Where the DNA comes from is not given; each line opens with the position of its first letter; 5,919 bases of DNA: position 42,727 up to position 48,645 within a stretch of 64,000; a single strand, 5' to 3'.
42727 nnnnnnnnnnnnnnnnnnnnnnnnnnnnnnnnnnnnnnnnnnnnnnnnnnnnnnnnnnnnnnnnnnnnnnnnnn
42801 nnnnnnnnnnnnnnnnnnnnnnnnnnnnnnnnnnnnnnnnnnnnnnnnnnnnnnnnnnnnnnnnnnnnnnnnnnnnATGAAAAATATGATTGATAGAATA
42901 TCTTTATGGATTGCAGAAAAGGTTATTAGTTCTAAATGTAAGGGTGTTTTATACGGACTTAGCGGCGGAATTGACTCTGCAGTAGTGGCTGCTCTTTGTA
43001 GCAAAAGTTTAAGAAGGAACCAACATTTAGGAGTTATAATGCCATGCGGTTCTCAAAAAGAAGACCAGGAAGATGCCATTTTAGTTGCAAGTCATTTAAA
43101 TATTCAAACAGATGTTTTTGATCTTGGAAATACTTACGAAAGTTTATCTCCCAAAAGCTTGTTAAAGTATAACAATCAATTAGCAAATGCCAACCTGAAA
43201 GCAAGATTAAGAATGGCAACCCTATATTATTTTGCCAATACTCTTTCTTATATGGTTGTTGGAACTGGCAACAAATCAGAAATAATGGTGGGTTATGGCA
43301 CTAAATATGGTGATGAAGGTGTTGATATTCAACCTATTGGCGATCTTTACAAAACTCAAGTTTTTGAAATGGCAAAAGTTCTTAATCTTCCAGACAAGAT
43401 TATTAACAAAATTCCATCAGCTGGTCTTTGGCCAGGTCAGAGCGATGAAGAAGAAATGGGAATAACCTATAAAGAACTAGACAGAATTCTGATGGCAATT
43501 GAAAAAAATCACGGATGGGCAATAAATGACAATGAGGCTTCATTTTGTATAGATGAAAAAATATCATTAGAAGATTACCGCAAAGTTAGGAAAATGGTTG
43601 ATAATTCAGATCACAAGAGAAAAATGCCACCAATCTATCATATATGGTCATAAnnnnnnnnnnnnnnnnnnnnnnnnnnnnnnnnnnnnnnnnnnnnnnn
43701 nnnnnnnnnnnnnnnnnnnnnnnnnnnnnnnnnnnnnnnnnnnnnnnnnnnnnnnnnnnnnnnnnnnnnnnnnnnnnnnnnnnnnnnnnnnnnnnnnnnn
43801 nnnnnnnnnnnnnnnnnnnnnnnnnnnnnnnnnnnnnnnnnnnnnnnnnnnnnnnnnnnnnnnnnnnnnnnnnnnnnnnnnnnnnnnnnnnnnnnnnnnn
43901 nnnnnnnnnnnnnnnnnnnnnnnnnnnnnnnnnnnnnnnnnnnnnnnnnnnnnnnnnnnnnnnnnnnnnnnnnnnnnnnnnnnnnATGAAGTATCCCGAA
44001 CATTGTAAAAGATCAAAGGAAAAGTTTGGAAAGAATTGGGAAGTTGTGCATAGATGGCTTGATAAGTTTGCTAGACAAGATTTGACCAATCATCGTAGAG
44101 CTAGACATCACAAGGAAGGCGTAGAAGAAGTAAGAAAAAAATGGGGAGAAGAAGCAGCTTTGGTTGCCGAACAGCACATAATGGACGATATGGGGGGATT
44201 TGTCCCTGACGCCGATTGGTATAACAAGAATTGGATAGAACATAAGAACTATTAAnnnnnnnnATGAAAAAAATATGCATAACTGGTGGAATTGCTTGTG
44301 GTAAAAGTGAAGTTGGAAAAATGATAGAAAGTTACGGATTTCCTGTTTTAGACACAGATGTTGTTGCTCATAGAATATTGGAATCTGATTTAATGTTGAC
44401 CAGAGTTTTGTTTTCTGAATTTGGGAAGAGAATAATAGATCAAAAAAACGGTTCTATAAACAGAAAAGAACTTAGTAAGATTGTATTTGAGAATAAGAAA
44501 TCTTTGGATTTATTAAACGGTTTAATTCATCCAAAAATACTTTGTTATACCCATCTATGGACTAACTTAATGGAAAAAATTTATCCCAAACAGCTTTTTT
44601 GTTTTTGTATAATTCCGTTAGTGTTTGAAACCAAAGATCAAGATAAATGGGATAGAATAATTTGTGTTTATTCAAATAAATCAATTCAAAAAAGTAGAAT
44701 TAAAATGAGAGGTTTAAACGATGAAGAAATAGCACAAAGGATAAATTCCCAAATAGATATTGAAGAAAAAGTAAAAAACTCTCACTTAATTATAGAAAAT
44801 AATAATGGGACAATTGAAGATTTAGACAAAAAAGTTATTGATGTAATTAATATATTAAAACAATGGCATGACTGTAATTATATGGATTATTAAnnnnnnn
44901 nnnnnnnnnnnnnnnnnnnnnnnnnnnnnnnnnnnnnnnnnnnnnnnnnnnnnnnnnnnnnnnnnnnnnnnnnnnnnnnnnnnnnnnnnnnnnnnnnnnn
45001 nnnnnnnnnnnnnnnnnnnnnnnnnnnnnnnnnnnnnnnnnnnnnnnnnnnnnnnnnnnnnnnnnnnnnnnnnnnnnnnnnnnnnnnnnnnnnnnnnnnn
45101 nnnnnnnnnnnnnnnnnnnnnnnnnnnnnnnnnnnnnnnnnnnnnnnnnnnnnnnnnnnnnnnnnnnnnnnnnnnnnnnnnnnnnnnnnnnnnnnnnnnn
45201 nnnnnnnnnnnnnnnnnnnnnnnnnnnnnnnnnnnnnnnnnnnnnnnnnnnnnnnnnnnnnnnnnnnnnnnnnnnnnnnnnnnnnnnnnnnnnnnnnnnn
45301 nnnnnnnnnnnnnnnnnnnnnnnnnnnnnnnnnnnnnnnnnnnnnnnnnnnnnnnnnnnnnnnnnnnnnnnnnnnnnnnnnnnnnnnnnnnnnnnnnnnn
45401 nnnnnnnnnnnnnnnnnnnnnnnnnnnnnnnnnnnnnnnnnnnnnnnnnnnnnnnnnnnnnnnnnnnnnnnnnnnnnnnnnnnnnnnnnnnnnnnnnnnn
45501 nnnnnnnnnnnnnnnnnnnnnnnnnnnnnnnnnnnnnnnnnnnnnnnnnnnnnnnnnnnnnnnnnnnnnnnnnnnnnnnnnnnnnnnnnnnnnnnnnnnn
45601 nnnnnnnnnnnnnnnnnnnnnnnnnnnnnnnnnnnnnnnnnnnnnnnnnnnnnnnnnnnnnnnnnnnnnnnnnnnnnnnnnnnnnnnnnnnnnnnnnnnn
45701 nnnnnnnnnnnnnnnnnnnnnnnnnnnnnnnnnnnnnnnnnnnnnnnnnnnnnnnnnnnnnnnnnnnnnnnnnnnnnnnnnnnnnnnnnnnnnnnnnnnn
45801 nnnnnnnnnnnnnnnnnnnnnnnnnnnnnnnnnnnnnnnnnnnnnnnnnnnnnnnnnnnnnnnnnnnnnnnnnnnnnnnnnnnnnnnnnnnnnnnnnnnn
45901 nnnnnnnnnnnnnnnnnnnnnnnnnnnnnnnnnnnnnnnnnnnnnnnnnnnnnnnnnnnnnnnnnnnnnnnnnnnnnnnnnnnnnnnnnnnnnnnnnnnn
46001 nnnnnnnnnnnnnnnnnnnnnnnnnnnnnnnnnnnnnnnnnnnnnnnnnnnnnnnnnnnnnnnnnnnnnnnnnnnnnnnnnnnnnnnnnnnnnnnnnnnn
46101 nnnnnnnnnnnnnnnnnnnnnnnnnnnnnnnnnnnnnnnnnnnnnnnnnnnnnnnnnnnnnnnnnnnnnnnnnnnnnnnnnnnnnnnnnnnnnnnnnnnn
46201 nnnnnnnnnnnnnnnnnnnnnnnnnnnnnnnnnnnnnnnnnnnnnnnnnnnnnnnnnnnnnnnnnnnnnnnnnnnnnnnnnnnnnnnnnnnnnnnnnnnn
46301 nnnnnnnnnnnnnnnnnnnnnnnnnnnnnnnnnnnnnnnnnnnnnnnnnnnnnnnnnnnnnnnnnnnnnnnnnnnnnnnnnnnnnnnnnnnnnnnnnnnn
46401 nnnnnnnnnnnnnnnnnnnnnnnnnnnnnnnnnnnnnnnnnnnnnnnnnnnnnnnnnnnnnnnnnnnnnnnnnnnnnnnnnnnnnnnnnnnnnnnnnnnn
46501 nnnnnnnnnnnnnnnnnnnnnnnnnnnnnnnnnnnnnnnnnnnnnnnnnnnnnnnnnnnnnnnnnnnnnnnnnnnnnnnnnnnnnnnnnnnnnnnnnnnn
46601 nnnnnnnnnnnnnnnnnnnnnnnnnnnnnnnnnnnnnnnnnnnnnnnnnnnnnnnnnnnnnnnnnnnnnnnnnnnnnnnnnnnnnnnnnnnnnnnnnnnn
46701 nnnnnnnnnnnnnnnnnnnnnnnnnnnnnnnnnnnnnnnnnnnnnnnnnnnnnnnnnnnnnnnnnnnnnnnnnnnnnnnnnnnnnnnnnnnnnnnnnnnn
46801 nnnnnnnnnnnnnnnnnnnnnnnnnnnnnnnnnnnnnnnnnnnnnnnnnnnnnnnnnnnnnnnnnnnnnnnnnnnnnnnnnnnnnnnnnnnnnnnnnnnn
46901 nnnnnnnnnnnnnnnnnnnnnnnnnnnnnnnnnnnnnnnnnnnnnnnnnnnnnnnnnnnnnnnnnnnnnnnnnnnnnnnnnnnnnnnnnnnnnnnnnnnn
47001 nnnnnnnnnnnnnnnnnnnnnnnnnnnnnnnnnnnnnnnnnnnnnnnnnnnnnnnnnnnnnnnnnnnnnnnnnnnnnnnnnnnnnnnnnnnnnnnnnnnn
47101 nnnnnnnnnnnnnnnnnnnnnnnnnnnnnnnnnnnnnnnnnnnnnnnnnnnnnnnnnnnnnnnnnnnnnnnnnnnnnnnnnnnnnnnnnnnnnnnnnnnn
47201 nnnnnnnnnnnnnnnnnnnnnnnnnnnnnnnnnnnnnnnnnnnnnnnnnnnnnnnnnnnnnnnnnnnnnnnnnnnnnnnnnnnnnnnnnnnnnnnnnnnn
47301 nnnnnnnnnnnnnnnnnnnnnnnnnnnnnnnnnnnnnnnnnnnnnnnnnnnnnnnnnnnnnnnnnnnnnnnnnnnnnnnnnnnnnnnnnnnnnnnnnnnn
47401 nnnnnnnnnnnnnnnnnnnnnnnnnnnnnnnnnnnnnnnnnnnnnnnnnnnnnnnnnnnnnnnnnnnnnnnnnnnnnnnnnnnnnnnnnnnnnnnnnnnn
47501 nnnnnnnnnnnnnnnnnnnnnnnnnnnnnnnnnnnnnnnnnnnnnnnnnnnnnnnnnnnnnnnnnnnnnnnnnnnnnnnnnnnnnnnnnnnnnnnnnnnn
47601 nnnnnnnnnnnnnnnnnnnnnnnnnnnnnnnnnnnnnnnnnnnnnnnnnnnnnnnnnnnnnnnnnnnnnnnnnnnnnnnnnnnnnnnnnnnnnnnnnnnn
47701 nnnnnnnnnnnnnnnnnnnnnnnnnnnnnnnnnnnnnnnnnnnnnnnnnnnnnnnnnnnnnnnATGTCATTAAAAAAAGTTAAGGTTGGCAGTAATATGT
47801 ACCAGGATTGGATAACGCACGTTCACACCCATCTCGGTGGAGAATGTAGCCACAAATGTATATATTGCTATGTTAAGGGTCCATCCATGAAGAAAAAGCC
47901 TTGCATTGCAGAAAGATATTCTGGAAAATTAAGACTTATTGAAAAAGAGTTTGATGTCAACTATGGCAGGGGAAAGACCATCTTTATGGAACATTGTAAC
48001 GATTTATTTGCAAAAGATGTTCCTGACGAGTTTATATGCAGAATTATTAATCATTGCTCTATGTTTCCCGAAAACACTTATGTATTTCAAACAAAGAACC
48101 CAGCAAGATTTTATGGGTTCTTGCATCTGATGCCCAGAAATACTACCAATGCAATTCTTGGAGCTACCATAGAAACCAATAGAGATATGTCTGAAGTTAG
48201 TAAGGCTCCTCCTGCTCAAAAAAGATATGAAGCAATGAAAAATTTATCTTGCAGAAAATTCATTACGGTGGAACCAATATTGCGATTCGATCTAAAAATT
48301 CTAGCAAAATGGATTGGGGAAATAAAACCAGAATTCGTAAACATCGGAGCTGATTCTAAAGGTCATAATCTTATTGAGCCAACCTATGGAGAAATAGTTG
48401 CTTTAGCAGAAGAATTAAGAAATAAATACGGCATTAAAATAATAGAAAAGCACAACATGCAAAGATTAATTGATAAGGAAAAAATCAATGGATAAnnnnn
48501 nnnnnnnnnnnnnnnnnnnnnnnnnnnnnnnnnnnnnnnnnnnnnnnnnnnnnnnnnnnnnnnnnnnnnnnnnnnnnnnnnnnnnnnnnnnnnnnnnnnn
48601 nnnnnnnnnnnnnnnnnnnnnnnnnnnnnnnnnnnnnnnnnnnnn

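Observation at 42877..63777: Phage-encoded Preiss-Handler NAD salvage set: PncA, PncB, NadE, with CoaE and a NADAR protein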

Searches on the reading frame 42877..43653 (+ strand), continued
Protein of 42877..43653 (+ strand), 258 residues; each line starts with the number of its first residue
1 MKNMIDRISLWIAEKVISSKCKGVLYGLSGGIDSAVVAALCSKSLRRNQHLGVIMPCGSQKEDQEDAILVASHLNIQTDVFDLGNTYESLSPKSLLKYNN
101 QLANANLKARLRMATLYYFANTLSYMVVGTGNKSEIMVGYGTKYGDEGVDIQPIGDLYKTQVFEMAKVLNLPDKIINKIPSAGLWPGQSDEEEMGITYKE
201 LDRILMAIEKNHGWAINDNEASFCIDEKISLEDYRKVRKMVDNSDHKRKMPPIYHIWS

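Call 81: find_encoding_contigs(protein=P0122, flank=10000, max_places=2)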
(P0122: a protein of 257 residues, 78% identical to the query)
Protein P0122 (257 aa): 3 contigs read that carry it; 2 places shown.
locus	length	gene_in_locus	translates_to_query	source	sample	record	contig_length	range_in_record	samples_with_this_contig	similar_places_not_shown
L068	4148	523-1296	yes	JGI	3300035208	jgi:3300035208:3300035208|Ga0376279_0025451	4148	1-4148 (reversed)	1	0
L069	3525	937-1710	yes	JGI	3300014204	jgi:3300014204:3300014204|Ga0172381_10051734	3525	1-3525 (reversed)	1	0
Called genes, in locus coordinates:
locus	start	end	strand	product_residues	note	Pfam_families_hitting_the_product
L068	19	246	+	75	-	-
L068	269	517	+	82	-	-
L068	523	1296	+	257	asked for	PF02540:NAD_synthase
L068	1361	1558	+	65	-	-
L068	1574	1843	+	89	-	PF21866:DUF6915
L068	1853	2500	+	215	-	PF01121:CoaE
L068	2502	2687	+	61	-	-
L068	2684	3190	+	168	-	-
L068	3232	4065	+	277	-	PF04055:Radical_SAM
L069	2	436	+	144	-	?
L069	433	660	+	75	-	-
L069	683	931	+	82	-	-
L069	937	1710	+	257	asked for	PF02540:NAD_synthase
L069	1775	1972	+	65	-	-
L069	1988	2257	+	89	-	PF21866:DUF6915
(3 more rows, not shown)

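Call 82: find_encoding_contigs(protein=P0125, flank=10000, max_places=2)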
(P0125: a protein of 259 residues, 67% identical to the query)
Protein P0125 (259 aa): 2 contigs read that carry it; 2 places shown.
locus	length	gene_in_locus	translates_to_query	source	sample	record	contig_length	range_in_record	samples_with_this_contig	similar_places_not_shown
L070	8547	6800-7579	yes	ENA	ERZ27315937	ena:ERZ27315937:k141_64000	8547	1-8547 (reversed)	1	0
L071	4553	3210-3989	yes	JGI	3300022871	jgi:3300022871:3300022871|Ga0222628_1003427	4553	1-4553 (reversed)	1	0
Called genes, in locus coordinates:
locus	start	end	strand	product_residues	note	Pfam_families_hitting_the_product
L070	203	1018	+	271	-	-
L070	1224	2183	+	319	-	-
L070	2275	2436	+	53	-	-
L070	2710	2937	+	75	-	-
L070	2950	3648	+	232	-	-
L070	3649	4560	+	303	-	PF24308:DUF7487, PF04480:DUF559, PF18741:MTES_1575 (weak)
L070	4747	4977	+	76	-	-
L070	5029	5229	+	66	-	-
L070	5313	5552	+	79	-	-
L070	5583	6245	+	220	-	PF00092:VWA (weak), PF13519:VWA_2 (faint)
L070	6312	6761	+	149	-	-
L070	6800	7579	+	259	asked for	PF02540:NAD_synthase, PF03054:tRNA_Me_trans (faint)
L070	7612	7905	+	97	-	-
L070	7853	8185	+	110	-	PF21866:DUF6915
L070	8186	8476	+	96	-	-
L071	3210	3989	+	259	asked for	PF02540:NAD_synthase, PF03054:tRNA_Me_trans (faint)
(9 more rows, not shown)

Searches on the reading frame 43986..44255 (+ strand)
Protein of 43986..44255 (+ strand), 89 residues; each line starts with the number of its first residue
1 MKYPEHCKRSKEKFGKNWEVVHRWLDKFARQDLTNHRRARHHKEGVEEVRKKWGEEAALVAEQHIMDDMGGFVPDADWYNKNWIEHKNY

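Call 4: search_protein_families(library=pfam, proteins=[window:43986-44255:+], max_evalue=0.01)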
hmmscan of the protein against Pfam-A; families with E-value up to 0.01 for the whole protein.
window:43986-44255:+ (89 aa): 1 family
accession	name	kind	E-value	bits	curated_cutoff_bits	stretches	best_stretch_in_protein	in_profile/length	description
PF21866.1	DUF6915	-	3e-10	40.6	27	1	2-81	2-95/102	Domain of unknown function (DUF6915)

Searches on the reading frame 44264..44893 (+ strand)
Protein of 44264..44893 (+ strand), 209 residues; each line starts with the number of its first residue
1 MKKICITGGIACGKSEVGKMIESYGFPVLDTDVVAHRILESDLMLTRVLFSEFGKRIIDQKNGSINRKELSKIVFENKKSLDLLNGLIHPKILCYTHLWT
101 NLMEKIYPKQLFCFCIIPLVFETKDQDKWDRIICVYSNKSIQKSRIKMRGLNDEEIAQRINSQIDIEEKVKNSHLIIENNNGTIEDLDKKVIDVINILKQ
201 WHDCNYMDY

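Call 4: search_protein_families(library=pfam, proteins=[window:44264-44893:+], max_evalue=0.01)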
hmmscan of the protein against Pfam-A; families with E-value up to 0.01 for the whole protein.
window:44264-44893:+ (209 aa): 2 families
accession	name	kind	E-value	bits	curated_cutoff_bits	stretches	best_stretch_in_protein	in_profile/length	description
PF01121.26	CoaE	-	3.1e-38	131.7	27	1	4-183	3-178/180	Dephospho-CoA kinase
PF13238.12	AAA_18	-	0.0018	19.2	29.4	0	4-160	1-122/128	AAA domain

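Call 5: search_protein_families(library=ncbifam, proteins=[window:44264-44893:+], max_evalue=0.01)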
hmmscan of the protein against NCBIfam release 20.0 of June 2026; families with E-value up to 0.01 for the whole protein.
window:44264-44893:+ (209 aa): 4 families
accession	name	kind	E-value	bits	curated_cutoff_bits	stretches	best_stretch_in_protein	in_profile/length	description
TIGR00152.1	TIGR00152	equivalog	1.1e-41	142.7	65.55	1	4-191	2-186/188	dephospho-CoA kinase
NF002879.0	PRK03333.1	equivalog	4.7e-26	91.7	215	1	1-194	1-189/395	dephospho-CoA kinase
NF010553.0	PRK13947.1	equivalog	0.0031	17.7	204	1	1-60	1-58/173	shikimate kinase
NF006226.0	PRK08356.1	equivalog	0.0047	16.7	189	0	148-198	143-193/195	hypothetical protein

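Call 58: search_protein_families(library=phrogs, proteins=[window:44264-44893:+], max_evalue=0.001)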
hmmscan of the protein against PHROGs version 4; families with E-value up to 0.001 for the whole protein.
window:44264-44893:+ (209 aa): 1 family
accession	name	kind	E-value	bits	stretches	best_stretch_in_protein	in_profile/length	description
phrog_139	-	other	4.8e-05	23.9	0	1-26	83-109/342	deoxynucleoside monophosphate kinase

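Call 89: search_dna_similar(query=window:44264-44893:+, collection=phages, mode=protein, max_rows=25)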
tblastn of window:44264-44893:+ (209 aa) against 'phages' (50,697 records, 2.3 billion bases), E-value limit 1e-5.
Records with a match: 27; places in all: 27; records where one place covers at least 80% of the query: 27.
Best place of each record, by identity: <60% 27.
By first word of the organism name: Bacteriophage 10; Listeria 6; uncultured 5; Enterococcus 2; Acinetobacter 2; Staphylococcus 1; Salmonella 1.
By host as written in the record: - 18; Listeria monocytogenes 6; Staphylococcus aureus 1; Enterococcus faecalis 1; Homo sapiens 1.
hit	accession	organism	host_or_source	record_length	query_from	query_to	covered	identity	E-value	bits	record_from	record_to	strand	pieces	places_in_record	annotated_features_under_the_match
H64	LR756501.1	uncultured phage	metagenomic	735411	4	202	95%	34.5%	4e-21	96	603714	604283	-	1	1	record has no annotation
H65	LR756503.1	uncultured phage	metagenomic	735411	4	202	95%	34.5%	4e-21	96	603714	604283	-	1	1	record has no annotation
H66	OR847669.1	Listeria phage LM 4-11-1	Listeria monocytogenes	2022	2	195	93%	34.2%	3e-26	110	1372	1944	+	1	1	record has no annotation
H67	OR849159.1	Listeria phage LM 4-14-1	Listeria monocytogenes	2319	2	195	93%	34.2%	3e-26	110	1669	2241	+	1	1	record has no annotation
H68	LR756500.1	uncultured phage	metagenomic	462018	1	191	91%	32.5%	1e-14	77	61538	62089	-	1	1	record has no annotation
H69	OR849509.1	Listeria phage LM 4-14-1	Listeria monocytogenes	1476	4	187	88%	33.5%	9e-23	100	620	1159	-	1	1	record has no annotation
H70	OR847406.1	Listeria phage LM 4-11-1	Listeria monocytogenes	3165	4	187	88%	33.5%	1e-22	100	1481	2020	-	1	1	record has no annotation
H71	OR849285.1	Listeria phage LM 4-14-1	Listeria monocytogenes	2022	2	201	96%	30.2%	7e-24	103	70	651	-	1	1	record has no annotation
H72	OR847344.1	Listeria phage LM 4-11-1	Listeria monocytogenes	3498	2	201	96%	30.2%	8e-24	103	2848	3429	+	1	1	record has no annotation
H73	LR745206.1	uncultured phage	metagenomic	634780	1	182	87%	32.4%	5e-10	64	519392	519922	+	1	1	record has no annotation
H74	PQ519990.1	Enterococcus phage IME_EF3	-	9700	2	191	91%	30.9%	4e-20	93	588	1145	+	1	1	record has no annotation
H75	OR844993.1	Staphylococcus phage SA 1306 Kay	Staphylococcus aureus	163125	2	179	85%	32.8%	4e-18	87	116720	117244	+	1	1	record has no annotation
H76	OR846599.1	Enterococcus phage Efs 1-1-1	Enterococcus faecalis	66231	4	191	90%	30.7%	3e-20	94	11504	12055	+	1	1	record has no annotation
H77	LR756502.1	uncultured phage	metagenomic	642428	1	199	95%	28.9%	2e-12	71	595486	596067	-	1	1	record has no annotation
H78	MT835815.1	Bacteriophage sp.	human fecal samples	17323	1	198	95%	27.9%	1e-9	62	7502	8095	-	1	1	record has no annotation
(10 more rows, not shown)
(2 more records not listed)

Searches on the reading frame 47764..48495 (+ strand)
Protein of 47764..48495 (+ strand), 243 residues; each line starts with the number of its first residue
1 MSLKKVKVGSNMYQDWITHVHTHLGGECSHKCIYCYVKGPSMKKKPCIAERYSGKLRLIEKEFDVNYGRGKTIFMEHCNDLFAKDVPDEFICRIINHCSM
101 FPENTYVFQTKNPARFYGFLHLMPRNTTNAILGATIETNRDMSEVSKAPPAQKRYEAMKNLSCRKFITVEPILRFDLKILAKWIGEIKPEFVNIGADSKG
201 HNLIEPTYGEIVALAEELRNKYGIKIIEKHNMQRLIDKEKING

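Call 8: search_protein_families(library=pfam, proteins=[window:47764-48495:+], max_evalue=0.01)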
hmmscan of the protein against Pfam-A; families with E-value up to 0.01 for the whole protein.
window:47764-48495:+ (243 aa): 2 families
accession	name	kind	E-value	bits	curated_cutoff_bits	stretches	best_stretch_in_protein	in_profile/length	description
PF07505.17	DUF5131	-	6.8e-11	42.6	28.9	1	27-174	19-165/243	Protein of unknown function (DUF5131)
PF08902.16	DUF1848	-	0.00093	19.5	30.5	0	105-176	50-119/262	Domain of unknown function (DUF1848)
